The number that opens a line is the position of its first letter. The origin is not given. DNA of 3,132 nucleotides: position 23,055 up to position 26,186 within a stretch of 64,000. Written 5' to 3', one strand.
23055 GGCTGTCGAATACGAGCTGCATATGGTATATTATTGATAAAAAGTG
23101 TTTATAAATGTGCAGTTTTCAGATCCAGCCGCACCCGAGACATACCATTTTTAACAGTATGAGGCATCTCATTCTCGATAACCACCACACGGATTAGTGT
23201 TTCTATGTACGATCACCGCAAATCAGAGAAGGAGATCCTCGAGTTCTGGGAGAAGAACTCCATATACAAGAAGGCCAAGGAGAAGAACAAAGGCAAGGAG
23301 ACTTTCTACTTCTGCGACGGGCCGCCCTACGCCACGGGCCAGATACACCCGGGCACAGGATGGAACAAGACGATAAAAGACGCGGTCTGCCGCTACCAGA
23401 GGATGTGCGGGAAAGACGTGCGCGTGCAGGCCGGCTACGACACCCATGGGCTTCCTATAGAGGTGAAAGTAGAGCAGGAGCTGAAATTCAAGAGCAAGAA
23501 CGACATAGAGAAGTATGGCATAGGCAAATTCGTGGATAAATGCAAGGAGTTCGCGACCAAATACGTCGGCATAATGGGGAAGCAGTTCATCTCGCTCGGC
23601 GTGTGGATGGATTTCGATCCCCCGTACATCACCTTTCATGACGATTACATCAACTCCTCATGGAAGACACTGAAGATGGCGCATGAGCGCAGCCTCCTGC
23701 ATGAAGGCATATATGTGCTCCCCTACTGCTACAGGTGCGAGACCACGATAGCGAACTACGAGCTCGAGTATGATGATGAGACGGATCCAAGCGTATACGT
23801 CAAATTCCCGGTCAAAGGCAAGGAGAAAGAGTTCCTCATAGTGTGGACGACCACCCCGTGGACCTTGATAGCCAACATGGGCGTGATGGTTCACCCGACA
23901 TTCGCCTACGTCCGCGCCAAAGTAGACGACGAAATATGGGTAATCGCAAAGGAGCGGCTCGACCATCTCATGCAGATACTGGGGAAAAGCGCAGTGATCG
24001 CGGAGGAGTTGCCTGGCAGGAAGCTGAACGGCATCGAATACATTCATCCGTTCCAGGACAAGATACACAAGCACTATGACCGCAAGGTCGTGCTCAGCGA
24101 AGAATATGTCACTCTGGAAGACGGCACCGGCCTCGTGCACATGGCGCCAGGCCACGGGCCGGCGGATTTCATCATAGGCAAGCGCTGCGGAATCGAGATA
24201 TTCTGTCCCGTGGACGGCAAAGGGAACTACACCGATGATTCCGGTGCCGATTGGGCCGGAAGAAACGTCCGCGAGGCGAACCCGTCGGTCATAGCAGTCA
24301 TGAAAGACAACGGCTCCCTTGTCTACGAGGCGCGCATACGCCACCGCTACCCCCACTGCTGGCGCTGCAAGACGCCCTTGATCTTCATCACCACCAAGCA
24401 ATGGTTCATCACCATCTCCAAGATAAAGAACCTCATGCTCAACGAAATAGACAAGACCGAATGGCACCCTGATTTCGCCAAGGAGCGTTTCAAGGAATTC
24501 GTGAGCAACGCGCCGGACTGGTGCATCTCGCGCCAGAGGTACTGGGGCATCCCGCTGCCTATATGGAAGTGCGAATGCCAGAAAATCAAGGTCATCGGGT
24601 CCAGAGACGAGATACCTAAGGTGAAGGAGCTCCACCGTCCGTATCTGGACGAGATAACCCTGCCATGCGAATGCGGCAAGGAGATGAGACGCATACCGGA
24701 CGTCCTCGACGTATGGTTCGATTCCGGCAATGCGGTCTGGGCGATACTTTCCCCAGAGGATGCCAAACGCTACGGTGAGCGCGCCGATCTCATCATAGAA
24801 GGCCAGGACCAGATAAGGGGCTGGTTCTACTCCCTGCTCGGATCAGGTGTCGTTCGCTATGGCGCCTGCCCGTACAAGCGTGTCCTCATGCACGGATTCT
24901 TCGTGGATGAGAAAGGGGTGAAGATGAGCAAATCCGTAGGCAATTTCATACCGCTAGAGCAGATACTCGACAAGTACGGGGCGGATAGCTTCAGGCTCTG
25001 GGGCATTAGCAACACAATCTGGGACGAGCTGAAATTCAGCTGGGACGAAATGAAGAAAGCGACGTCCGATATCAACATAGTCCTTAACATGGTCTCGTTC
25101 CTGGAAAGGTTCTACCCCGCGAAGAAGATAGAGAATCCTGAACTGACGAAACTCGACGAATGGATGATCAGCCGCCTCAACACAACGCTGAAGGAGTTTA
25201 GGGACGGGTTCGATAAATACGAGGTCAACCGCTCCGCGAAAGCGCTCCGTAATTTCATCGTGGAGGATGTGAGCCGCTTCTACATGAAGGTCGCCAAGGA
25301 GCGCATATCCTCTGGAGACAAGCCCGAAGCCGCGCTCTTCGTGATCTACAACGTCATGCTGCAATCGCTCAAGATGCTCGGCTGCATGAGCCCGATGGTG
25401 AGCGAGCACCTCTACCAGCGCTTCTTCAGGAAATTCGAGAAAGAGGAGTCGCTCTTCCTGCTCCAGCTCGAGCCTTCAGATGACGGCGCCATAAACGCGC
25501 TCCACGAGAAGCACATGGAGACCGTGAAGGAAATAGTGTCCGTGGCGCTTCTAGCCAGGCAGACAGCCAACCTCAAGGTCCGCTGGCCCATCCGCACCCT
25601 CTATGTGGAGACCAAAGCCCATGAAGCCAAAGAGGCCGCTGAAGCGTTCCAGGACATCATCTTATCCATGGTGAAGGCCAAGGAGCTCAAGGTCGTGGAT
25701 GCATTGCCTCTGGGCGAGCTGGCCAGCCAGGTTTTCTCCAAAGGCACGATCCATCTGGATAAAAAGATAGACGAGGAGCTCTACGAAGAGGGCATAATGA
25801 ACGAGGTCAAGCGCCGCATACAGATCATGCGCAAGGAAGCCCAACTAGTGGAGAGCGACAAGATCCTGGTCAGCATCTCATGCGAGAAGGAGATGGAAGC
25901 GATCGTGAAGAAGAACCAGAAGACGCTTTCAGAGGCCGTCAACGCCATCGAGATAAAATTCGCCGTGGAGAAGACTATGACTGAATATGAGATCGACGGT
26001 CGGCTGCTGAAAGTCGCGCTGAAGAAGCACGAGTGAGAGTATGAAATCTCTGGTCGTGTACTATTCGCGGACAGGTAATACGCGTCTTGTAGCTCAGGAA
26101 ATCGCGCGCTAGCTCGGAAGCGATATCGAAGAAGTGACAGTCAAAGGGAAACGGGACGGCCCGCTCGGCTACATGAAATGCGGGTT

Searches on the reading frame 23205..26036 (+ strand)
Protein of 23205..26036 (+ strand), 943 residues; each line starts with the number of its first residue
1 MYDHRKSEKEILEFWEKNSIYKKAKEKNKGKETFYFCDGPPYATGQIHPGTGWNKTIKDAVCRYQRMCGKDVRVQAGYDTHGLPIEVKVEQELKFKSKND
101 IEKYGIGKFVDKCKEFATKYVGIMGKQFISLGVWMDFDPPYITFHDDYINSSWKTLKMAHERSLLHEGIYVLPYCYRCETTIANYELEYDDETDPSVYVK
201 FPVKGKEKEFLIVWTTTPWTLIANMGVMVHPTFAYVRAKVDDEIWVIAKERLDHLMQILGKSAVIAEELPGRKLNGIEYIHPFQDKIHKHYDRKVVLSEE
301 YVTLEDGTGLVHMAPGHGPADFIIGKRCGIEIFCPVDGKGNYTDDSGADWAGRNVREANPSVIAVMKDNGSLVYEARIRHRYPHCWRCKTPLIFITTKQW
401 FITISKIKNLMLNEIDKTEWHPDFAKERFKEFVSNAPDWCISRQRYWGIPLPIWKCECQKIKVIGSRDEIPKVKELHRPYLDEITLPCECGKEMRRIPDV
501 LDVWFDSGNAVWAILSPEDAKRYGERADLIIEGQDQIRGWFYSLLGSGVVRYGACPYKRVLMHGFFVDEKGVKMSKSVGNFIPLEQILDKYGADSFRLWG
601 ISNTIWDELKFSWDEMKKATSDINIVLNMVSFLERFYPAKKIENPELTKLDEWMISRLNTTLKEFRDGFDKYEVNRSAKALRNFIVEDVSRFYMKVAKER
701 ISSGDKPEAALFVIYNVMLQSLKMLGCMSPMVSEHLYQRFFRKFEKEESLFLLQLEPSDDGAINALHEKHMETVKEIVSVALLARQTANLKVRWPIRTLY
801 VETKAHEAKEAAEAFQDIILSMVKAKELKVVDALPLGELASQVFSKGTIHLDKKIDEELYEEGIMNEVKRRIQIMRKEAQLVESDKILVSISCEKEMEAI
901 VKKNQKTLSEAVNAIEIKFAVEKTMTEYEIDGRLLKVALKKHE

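Call 48: search_protein_families(library=ncbifam, proteins=[window:23205-26036:+], max_evalue=0.00001)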
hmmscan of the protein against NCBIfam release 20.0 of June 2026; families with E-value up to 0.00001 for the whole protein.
window:23205-26036:+ (943 aa): 17 families
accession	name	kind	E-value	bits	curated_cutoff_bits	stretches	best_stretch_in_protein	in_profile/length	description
TIGR00392.1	ileS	equivalog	2.6e-264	879.5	621.4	1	3-812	7-860/861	isoleucine--tRNA ligase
NF000258.1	MupB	exception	1.4e-155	519.8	1900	1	7-834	8-852/1033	mupirocin-resistant isoleucine--tRNA ligase MupB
NF000257.1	MupA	exception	3.3e-151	505.2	1900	1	7-832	8-848/1024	mupirocin-resistant isoleucine--tRNA ligase MupA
TIGR00422.1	valS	equivalog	2.2e-140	469.3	612.1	2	296-904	256-858/863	valine--tRNA ligase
NF009687.0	PRK13208.1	equivalog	2.6e-130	436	738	2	295-833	253-791/801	valine--tRNA ligase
NF004349.1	PRK05729.1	equivalog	3.4e-126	422.6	704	2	293-914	246-852/860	valine--tRNA ligase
NF040702.1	ileS_w_GNAT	exception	5.6e-125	418.3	1999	2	245-702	448-914/1100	isoleucine--tRNA ligase, N-acetyltransferase domain-containing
NF011492.0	PRK14900.1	equivalog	2.2e-77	260.9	1783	2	258-834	231-802/1044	valine--tRNA ligase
NF000540.1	alt_ValS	exception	4.5e-61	206.8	900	2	346-819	333-818/827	valine--tRNA ligase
NF008957.0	PRK12300.1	subfamily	1.6e-58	198.5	677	3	4-324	6-324/946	leucine--tRNA ligase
TIGR00395.1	leuS_arch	equivalog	4.2e-46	157.4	648.5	2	8-324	4-318/938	leucine--tRNA ligase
TIGR00396.1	leuS_bact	equivalog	6.4e-30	104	548.4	2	2-187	1-167/843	leucine--tRNA ligase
TIGR00398.1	metG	equivalog_domain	1.9e-22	79.7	336.35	2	558-745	313-506/530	methionine--tRNA ligase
NF001100.0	PRK00133.1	equivalog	1.8e-19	69.7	587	2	41-92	14-65/676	methionine--tRNA ligase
NF008900.0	PRK12267.1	equivalog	2.9e-16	59.1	598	2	556-746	283-478/648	methionine--tRNA ligase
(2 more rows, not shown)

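Call 65: list_cluster_members(proteins=[window:23205-26036:+, window:27261-29651:-, window:39200-41203:+, window:18264-19670:-, window:45115-46662:+, window:48660-49445:+, window:48678-49445:+, window:53970-57497:+, window:53985-57497:+, window:41767-44496:-])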
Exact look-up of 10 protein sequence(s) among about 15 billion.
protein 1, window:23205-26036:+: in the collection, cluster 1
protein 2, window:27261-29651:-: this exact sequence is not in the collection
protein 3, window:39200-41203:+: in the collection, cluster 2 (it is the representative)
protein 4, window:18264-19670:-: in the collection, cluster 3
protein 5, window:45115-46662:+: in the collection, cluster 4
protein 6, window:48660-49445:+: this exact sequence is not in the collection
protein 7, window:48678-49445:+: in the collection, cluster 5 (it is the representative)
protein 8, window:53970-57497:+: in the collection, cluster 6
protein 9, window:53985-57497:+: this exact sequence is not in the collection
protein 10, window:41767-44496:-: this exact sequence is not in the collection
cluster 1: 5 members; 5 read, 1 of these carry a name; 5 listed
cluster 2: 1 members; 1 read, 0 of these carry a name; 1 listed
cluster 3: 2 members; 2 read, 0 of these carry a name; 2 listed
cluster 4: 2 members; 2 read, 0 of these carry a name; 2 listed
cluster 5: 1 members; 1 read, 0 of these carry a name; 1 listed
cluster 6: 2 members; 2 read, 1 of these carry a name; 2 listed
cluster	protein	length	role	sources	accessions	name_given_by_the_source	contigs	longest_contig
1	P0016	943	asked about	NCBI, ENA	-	-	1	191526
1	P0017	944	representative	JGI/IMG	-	isoleucyl-tRNA synthetase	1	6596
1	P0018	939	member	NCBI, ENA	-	-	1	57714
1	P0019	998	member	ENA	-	-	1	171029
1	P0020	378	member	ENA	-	-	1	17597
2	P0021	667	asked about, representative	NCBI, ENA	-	-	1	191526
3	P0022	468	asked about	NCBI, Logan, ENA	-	-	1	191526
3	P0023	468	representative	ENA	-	-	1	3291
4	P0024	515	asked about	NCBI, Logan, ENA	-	-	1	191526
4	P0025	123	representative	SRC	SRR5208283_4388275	-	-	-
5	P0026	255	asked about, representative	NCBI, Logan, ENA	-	-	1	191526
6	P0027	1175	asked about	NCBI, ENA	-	-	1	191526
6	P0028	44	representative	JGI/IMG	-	hypothetical protein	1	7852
